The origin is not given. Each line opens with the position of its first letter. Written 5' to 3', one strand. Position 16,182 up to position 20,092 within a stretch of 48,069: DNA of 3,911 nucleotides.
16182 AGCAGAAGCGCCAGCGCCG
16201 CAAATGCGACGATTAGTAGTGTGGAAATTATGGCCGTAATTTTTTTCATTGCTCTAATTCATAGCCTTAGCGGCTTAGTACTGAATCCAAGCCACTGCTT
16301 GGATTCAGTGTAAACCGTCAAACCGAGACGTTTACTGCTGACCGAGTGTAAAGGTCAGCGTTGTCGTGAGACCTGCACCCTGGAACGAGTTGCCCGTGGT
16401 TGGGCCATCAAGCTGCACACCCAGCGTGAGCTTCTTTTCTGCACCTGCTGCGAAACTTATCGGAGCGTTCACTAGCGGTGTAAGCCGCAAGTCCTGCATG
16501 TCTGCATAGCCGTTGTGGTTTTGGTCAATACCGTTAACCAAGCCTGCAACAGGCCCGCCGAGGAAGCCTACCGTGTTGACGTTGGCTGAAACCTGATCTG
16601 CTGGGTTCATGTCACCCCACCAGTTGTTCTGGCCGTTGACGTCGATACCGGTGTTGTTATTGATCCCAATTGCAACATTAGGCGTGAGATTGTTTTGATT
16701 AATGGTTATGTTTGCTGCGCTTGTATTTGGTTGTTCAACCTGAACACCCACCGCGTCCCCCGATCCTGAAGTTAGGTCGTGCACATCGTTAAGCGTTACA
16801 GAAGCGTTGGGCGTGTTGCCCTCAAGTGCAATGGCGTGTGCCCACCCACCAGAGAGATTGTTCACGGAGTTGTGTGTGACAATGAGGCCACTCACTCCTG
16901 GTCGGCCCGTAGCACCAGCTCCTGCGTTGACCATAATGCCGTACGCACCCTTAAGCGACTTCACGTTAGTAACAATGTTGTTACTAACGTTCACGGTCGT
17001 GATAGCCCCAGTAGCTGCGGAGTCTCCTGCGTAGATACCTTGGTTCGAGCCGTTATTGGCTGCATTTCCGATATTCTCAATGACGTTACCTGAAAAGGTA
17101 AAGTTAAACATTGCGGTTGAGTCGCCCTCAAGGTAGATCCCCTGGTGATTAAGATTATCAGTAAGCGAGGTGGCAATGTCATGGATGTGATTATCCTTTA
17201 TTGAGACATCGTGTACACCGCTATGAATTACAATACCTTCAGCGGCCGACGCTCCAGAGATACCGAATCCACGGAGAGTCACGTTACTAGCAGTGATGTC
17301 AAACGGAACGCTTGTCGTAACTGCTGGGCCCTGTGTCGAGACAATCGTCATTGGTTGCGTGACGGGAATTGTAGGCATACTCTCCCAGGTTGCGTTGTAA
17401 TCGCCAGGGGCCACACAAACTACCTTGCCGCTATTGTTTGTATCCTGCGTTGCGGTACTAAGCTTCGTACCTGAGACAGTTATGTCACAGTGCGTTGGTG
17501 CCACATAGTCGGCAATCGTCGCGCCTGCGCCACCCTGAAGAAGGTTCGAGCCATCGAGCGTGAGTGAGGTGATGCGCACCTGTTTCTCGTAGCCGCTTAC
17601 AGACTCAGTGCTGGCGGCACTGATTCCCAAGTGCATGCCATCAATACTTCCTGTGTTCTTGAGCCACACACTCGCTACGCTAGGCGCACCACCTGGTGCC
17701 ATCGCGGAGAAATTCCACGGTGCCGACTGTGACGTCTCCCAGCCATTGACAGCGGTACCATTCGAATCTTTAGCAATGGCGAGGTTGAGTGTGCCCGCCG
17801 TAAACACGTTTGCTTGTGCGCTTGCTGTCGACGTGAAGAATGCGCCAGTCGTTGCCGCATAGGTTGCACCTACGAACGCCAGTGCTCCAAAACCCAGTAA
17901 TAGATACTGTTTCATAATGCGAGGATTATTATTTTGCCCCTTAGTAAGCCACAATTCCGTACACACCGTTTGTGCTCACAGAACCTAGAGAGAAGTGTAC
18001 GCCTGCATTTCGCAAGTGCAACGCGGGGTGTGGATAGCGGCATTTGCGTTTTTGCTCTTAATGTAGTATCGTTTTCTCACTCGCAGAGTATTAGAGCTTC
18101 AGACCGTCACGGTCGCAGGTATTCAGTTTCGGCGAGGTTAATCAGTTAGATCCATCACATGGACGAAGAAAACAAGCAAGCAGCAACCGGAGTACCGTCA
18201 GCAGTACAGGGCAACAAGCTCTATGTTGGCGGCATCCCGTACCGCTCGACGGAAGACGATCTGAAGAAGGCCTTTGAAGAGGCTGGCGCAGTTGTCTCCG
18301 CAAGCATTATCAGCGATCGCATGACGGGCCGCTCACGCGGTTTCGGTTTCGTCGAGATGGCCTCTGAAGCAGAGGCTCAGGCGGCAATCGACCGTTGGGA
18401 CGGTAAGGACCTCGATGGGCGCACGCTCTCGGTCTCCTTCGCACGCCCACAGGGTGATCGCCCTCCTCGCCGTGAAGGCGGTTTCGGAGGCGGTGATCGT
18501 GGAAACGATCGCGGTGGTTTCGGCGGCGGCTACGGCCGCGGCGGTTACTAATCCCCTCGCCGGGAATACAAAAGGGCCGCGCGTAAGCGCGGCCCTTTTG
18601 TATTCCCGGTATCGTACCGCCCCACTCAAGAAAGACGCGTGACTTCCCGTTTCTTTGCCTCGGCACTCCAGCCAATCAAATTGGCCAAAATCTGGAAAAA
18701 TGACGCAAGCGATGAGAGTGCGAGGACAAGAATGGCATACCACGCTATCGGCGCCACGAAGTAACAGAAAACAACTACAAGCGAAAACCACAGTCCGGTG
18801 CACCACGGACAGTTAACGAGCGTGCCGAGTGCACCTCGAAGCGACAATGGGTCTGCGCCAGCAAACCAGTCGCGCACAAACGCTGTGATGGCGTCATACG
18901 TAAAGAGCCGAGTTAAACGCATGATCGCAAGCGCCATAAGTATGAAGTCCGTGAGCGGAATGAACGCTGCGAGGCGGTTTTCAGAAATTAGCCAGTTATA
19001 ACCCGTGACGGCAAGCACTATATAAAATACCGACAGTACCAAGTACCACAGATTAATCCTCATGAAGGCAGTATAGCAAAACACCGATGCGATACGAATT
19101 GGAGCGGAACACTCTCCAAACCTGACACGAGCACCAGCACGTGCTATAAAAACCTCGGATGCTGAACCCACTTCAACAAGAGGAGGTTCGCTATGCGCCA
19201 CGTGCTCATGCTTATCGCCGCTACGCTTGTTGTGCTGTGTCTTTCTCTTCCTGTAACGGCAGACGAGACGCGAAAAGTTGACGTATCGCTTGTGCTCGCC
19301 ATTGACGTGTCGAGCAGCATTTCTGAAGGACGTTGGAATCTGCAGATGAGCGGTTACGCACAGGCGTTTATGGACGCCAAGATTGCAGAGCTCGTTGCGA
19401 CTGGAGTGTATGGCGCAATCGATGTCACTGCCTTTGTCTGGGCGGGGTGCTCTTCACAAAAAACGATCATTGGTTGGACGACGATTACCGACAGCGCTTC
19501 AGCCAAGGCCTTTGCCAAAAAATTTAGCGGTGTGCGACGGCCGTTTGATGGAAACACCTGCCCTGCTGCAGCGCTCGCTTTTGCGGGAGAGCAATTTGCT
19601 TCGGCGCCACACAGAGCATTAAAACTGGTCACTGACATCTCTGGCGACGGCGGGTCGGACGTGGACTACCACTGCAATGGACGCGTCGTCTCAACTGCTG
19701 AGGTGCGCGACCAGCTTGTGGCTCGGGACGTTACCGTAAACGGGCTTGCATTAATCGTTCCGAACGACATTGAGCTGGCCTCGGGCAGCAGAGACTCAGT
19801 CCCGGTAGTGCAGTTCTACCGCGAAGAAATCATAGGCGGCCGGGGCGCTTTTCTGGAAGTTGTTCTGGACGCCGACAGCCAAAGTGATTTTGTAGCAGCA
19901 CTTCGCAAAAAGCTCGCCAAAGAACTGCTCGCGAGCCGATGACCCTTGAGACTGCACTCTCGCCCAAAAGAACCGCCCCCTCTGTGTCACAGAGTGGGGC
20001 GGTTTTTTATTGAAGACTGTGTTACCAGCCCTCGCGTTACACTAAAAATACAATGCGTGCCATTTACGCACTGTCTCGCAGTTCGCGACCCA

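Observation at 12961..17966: SipW-type signal peptidase operon with three decorated TasA/camelysin-fold paralogues: candidate surface-fibre system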

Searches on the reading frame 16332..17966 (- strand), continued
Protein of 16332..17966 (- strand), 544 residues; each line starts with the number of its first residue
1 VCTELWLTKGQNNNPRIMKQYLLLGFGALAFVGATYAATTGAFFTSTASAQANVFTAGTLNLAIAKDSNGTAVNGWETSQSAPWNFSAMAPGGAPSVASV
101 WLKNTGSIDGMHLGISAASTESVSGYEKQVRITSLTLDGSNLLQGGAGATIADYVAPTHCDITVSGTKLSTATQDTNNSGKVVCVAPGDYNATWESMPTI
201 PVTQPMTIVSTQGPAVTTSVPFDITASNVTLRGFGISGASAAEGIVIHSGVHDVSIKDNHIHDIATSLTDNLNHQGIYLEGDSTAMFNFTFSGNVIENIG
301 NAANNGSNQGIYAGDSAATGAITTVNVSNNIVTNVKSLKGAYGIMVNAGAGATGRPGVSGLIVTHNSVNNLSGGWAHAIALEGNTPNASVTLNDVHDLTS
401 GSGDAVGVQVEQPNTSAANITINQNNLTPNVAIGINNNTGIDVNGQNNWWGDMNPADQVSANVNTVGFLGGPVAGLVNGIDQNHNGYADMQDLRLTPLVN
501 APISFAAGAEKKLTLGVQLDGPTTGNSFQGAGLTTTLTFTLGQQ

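Call 61: fold_search(model_id=the predicted structure, library=pdb)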
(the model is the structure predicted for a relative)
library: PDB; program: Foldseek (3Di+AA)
matches with E <= 10: 238; with E <= 0.001: 7
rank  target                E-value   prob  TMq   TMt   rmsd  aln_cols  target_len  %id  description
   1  7c7d_A                1.1e-05  1.00  0.30  0.31  13.8       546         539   12  Crystal structure of the catalytic unit of thermostable GH87 alpha-1,3-glucanase from Streptomyces thermodiastaticus s (released 2020-11-11)
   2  9j4l_B                1.2e-04  1.00  0.24  0.30  10.9       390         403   12  Crystal structure of GH9l Inulin fructotransferases (IFTase) (released 2024-09-04)
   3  4pmh                  1.5e-04  1.00  0.28  0.39  11.8       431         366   12  The structure of rice weevil pectin methyl esterase (released 2014-11-12)
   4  6kfn                  2.0e-04  1.00  0.39  0.67   5.0       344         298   16  Crystal structure of alginate lyase from Paenibacillus sp. str. FPU-7 (released 2019-10-30)
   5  7o7a_A                6.5e-04  0.99  0.22  0.27  14.9       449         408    9  Structure of the PL6 family alginate lyase Pedsa0632 from Pseudopedobacter saltans (released 2021-07-28)
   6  6f7k_B                6.8e-04  1.00  0.25  0.25  10.2       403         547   13  Crystal structure of Dettilon tailspike protein (gp208) (released 2018-12-19)
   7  7o84_B                9.9e-04  0.99  0.20  0.25  14.2       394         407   11  Structure of the PL6 family alginate lyase Pedsa0632 from Pseudopedobacter saltans in complex with substrate (released 2021-07-28)
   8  5zru_A                1.4e-03  0.85  0.22  0.21  16.4       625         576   10  Crystal structure of Agl-KA catalytic domain (released 2019-10-23)
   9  7o7a_B                1.6e-03  0.99  0.22  0.28  13.1       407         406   11  Structure of the PL6 family alginate lyase Pedsa0632 from Pseudopedobacter saltans (released 2021-07-28)
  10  2vbk                  2.0e-03  1.00  0.26  0.28  10.1       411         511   10  NATIVE TAILSPIKE PROTEIN OF BACTERIOPHAGE SF6 (released 2008-04-01)
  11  7o84_A                2.0e-03  0.96  0.19  0.24  13.2       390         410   11  Structure of the PL6 family alginate lyase Pedsa0632 from Pseudopedobacter saltans in complex with substrate (released 2021-07-28)
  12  2vbe                  2.7e-03  0.99  0.26  0.28  10.0       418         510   10  Tailspike protein of bacteriophage Sf6 (released 2008-04-22)
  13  1ofm_A                3.3e-03  0.98  0.27  0.29  12.8       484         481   13  CRYSTAL STRUCTURE OF CHONDROITINASE B COMPLEXED TO CHONDROITIN 4-SULFATE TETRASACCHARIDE (released 2004-04-19)
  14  1ia5_A                4.0e-03  0.66  0.16  0.22  14.5       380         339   13  POLYGALACTURONASE FROM ASPERGILLUS ACULEATUS (released 2001-09-19)
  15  7xzd_B                4.4e-03  0.95  0.22  0.25  13.6       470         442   11  Mutant (F179A) of the N-terminal domain of fucoidan lyase FdlA (released 2022-09-28)
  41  7w1c_B                2.4e-02  0.75  0.25  0.22  19.3       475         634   11  Crystal structure of Klebsiella pneumoniae K1 capsule-specific polysaccharide lyase in a P1 crystal form (released 2022-05-18)
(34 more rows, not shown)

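Call 68: list_cluster_members(proteins=[P0002, P0003, P0005, P0015, P0036, P0047, P0052, P0058])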
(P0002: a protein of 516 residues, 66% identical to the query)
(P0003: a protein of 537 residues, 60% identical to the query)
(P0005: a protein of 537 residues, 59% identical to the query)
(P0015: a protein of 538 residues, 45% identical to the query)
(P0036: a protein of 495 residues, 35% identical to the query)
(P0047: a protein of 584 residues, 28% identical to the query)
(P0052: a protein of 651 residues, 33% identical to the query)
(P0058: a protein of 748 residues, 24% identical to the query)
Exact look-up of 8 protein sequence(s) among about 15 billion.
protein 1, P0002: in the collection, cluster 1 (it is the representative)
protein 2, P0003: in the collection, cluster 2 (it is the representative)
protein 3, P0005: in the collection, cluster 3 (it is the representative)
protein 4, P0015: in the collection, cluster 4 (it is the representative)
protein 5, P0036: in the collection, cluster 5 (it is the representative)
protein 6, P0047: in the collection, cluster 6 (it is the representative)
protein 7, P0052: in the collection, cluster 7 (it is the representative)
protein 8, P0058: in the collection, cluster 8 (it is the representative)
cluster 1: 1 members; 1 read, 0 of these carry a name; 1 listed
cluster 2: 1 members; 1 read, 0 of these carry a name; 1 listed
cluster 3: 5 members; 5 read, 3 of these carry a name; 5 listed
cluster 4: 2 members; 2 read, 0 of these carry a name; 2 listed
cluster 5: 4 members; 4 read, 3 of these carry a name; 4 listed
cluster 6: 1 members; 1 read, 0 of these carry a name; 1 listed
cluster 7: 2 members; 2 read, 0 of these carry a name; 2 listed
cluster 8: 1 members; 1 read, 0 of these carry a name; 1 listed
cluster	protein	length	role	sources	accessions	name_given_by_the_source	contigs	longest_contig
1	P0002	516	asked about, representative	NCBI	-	-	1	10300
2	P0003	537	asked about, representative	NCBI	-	-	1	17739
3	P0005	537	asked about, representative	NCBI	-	-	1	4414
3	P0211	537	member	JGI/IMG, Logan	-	predicted ribosomally synthesized peptide with SipW-like signal peptide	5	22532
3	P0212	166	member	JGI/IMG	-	hypothetical protein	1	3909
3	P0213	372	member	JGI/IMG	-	hypothetical protein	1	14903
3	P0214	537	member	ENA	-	-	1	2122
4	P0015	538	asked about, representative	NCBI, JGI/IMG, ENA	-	-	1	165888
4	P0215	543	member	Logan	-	-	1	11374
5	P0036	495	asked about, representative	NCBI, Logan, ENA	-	-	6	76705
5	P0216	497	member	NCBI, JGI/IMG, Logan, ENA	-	predicted ribosomally synthesized peptide with SipW-like signal peptide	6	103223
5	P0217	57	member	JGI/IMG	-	3-oxoacyl-[acyl-carrier protein] reductase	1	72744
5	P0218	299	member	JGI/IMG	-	hypothetical protein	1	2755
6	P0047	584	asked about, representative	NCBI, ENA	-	-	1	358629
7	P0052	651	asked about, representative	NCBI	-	-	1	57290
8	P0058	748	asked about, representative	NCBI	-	-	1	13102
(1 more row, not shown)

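Call 69: find_related_loci(query=A1, collection=genome_contigs, flank=6000)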
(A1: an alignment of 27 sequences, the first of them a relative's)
Query A1 (544 aa) in genome_contigs; peptide patterns used: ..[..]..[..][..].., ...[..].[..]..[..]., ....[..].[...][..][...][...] (x = any residue, [..] = any of these).
139 stretches matched a pattern; 55 encode a relative of the query (tblastn E <= 1e-3); 55 distinct loci.
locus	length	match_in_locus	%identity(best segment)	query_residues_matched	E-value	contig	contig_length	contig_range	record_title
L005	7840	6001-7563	67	12-543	0e+0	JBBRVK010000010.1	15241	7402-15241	MAG: Candidatus Paceibacteria bacterium isolate La3_metabat2.146 La3_metabat2.146_K_3017739_L_15241_cov_25.6481, whole g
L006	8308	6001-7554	66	16-543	0e+0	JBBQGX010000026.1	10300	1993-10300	MAG: Candidatus Paceibacteria bacterium isolate Co_metawrap_936 Cmw_936_k141_7863141_length_10300_cov_12.0000, whole gen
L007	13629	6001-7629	60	13-544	0e+0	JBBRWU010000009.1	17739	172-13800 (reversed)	MAG: Candidatus Doudnabacteria bacterium isolate La4_metabat2.076 La4_metabat2.076_K_110726_L_17739_cov_14.1876, whole g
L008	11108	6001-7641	56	17-543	0e+0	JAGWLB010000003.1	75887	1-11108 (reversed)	MAG: Patescibacteria group bacterium isolate REEB175 contig-150_255, whole genome shotgun sequence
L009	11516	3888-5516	45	17-543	8e-128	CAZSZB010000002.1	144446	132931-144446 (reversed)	MAG TPA_asm: uncultured Candidatus Saccharibacteria bacterium isolate binchicken_co173_41 genome assembly, contig: NODE_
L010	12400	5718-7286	43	17-543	1e-107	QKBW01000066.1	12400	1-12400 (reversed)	MAG: Candidatus Kaiserbacteria bacterium isolate SZUA-408 scaffold_16834, whole genome shotgun sequence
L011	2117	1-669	67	312-543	2e-95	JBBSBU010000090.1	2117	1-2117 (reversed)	MAG: Candidatus Paceibacteria bacterium isolate La6_metabat2.185 La6_metabat2.185_K_2790290_L_2117_cov_10.0040, whole ge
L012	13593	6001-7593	37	16-543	1e-88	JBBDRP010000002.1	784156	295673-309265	MAG: Candidatus Paceibacterota bacterium isolate LejiaC_46_52 Lejia_C_3_length_784156_cov_32, whole genome shotgun seque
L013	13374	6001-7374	30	12-543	7e-55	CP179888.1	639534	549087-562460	MAG: Candidatus Nealsonbacteria bacterium isolate ER9H13parc1 chromosome, complete genome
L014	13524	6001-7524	27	14-543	4e-49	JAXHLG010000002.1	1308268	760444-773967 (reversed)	MAG: Candidatus Moraniibacteriota bacterium isolate Salar_de_Ascotan_soil_MAG_ASO1 contig_5779_polypolish, whole genome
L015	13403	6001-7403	38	9-543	3e-39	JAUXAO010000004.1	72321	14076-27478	MAG: bacterium isolate CSMAG_2764 CSMAG_2764_k141_115159_length_72321_cov_37.9887, whole genome shotgun sequence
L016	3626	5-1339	29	26-543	2e-35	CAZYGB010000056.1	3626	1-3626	MAG TPA_asm: uncultured Candidatus Saccharibacteria bacterium isolate SRP178699_co1_366 genome assembly, contig: NODE_40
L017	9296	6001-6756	37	207-459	4e-27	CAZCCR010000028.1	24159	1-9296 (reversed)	MAG TPA_asm: uncultured Gaiellales bacterium isolate binchicken_co253_66 genome assembly, contig: NODE_1020_length_24159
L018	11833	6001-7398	36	18-543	2e-26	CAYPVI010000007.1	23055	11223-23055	MAG TPA_asm: uncultured Candidatus Saccharibacteria bacterium isolate binchicken_co100_411 genome assembly, contig: NODE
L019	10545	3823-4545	36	229-462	3e-21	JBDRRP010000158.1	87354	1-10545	MAG: Pseudomonadota bacterium isolate MEGAHIT-group-2.99 k141_529455, whole genome shotgun sequence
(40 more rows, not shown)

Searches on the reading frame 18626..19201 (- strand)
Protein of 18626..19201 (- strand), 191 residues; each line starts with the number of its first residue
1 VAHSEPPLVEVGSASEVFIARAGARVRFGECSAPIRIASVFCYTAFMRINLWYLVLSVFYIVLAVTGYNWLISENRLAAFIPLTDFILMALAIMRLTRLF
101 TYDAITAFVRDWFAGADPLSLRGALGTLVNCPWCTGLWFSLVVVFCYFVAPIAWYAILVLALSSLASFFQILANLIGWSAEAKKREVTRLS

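Call 57: search_protein_families(library=pfam, proteins=[window:18626-19201:-], max_evalue=0.001)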
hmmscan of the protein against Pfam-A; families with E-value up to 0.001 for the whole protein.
window:18626-19201:- (191 aa): 1 family
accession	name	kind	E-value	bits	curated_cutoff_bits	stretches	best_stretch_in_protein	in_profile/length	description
PF07098.16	DUF1360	-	2.6e-12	47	21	2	120-171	48-100/102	Protein of unknown function (DUF1360)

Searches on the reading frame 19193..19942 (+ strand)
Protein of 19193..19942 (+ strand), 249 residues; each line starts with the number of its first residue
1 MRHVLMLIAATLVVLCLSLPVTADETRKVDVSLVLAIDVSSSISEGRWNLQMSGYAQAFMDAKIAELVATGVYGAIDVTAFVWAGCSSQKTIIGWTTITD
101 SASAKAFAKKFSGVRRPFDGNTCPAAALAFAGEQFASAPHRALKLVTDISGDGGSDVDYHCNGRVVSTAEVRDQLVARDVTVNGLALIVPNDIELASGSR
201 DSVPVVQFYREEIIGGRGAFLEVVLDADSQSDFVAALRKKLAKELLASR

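Call 57: search_protein_families(library=pfam, proteins=[window:19193-19942:+], max_evalue=0.001)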
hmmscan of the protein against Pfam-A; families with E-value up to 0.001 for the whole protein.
window:19193-19942:+ (249 aa): 1 family
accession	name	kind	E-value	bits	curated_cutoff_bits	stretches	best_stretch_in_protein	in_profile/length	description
PF06707.17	DUF1194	-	1e-50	172.3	27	1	28-246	1-203/206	Protein of unknown function (DUF1194)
